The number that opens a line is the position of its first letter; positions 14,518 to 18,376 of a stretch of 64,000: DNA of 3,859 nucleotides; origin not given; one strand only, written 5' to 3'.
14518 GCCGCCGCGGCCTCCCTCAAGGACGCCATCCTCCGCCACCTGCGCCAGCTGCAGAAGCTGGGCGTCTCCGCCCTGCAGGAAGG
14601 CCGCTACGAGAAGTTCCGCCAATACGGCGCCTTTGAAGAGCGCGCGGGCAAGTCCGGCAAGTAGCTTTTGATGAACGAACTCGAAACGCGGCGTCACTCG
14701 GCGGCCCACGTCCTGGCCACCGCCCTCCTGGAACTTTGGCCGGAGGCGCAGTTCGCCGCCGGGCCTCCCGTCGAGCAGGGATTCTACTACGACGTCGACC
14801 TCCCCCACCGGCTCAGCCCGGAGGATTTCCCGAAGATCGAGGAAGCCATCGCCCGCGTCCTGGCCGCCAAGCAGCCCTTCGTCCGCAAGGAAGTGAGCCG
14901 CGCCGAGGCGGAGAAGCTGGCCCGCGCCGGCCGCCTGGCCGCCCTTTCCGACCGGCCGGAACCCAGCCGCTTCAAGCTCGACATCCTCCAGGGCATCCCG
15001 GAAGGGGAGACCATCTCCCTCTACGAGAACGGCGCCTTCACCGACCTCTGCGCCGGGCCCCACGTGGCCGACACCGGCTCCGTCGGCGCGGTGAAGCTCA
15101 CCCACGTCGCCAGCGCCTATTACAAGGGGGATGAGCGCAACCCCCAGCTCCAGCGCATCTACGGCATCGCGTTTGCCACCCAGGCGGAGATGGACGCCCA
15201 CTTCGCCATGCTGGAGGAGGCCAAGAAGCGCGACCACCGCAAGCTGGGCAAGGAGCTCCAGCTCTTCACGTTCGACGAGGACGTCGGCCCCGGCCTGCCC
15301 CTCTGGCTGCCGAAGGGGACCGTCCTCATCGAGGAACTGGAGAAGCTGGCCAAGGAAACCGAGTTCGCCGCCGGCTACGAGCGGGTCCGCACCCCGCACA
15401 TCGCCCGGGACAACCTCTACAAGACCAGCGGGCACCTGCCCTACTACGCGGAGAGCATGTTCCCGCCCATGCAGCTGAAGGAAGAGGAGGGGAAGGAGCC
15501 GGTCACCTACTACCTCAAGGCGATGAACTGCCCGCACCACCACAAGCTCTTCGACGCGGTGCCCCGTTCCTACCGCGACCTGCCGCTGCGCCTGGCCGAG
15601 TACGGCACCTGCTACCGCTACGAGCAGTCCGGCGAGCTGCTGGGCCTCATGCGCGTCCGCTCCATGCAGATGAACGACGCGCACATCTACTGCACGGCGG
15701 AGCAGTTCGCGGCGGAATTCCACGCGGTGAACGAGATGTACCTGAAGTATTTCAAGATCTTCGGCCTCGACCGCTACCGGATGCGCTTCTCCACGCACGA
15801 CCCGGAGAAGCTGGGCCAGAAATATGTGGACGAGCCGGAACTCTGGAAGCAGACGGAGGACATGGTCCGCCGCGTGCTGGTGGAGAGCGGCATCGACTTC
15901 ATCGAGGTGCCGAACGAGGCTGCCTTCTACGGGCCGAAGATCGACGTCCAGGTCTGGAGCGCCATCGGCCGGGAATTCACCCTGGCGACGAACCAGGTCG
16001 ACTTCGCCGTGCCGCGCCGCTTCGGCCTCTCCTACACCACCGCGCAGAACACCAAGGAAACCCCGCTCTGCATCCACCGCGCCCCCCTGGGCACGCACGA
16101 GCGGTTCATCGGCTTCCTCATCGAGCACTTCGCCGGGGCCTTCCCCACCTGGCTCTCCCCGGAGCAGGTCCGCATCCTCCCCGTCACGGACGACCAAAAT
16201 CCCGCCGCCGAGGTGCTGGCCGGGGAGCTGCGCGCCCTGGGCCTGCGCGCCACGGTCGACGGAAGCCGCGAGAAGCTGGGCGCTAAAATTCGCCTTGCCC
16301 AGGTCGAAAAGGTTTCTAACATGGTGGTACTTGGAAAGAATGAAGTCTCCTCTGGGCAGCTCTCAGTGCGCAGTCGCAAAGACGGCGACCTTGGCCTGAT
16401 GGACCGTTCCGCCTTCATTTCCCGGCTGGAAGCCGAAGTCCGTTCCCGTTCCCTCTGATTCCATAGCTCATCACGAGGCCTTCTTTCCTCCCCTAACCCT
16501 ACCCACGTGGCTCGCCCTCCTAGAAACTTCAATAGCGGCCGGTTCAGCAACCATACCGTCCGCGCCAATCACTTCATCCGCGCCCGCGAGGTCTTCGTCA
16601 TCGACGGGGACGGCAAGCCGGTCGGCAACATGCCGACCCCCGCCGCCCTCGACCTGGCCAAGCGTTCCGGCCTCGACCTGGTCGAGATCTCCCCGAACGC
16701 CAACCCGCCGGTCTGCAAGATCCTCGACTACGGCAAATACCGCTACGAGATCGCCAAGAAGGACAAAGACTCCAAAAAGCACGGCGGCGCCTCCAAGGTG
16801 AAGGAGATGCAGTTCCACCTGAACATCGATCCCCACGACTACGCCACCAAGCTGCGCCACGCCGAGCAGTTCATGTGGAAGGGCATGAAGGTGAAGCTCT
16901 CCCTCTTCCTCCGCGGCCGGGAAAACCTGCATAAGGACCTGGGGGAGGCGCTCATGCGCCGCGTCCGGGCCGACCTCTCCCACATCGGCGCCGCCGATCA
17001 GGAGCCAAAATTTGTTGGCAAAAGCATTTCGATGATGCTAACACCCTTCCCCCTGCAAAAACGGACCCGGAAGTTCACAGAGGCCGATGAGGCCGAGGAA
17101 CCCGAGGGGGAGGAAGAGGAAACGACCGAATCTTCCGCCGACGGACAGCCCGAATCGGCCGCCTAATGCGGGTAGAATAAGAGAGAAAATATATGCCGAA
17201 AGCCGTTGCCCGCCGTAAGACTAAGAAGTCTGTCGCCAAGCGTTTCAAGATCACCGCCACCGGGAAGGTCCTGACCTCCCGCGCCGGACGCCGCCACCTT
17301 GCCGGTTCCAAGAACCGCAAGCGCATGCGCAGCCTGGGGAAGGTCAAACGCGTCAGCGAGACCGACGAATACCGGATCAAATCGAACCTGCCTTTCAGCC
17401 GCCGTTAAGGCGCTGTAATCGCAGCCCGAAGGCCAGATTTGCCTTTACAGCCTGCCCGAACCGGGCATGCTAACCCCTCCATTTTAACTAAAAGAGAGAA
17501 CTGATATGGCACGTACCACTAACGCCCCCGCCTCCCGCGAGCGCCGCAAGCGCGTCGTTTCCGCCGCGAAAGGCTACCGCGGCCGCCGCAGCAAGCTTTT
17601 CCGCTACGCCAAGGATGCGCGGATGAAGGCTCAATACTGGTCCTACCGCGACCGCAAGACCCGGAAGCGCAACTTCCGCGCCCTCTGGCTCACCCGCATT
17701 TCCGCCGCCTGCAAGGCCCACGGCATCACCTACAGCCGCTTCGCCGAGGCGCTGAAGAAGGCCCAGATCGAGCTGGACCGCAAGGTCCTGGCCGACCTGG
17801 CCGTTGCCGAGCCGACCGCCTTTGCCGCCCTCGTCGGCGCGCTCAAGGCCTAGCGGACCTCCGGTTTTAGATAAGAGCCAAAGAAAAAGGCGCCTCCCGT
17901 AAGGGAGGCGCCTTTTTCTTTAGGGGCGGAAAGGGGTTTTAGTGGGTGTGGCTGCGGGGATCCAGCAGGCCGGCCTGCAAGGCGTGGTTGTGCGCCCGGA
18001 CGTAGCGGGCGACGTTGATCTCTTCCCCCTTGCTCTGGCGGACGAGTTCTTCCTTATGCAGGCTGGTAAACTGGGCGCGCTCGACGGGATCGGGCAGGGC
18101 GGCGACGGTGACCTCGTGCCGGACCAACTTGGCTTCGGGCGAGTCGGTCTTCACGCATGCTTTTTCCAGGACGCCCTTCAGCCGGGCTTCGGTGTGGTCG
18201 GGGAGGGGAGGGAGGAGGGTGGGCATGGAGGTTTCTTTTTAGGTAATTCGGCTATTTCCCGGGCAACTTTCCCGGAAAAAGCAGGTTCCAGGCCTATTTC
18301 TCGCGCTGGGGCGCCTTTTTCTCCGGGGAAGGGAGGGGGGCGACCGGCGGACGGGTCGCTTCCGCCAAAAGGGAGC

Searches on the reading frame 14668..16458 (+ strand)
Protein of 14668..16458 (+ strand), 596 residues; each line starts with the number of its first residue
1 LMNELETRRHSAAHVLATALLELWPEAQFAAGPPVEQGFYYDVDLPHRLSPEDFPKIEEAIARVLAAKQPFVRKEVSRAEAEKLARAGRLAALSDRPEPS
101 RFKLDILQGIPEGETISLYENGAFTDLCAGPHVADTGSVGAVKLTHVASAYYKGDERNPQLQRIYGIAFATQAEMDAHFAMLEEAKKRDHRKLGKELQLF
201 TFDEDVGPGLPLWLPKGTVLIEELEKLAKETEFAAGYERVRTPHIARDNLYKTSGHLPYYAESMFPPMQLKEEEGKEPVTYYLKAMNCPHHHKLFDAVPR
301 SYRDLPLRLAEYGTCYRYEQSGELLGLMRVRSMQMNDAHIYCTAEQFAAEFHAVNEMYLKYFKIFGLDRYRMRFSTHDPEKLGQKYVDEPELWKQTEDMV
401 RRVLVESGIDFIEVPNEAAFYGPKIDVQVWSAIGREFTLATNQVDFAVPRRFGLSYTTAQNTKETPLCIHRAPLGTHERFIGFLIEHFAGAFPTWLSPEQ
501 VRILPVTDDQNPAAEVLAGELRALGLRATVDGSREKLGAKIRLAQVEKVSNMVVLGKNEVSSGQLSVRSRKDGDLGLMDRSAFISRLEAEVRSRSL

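Call 29: search_protein_families(library=pfam, proteins=[window:14668-16458:+], max_evalue=0.00001)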
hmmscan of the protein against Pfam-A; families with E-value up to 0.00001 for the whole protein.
window:14668-16458:+ (596 aa): 3 families
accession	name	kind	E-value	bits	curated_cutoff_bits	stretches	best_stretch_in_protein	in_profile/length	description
PF00587.30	tRNA-synt_2b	-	3.1e-37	128.8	29.3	1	280-488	10-179/179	tRNA synthetase class II core domain (G, H, P, S and T)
PF03129.25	HGTP_anticodon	-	1.6e-16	60.7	21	1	500-589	1-93/94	Anticodon binding domain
PF07973.19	tRNA_SAD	-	1.2e-13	51.3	24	1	116-165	1-44/44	Threonyl and Alanyl tRNA synthetase second additional domain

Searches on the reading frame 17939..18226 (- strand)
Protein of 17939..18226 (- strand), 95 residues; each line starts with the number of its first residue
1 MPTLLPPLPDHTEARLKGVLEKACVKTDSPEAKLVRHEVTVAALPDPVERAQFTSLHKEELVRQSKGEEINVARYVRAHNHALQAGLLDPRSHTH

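Call 13: search_protein_families(library=pfam, proteins=[window:17939-18226:-])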
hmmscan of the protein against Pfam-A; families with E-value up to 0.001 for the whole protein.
window:17939-18226:- (95 aa): 0 families

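Call 76: search_protein_families(library=pfam, proteins=[window:17942-18226:-], max_evalue=1)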
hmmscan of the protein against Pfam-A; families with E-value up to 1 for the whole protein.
window:17942-18226:- (95 aa): 0 families

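Call 77: search_protein_families(library=ncbifam, proteins=[window:17942-18226:-], max_evalue=0.01)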
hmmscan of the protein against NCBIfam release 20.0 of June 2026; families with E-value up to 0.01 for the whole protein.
window:17942-18226:- (95 aa): 0 families

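Call 83: search_protein_representatives(protein=window:17942-18226:-)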
Query: 95 residues. Proteins with E-value up to 0.001 (for the whole library): 2; up to 1e-10: 2; up to 1e-30: 1. The best 2 are listed.
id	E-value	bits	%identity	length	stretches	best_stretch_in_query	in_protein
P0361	5.9e-56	202.5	100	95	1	1-95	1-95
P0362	6.3e-12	61.8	33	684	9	52-83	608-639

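Call 91: search_protein_families(library=phrogs, proteins=[window:17942-18226:-], max_evalue=0.01)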
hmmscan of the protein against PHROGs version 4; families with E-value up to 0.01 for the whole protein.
window:17942-18226:- (95 aa): 0 families

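Call 92: search_protein_families(library=padloc, proteins=[window:17942-18226:-], max_evalue=0.01)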
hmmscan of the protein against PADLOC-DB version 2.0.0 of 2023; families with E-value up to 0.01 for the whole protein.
window:17942-18226:- (95 aa): 0 families
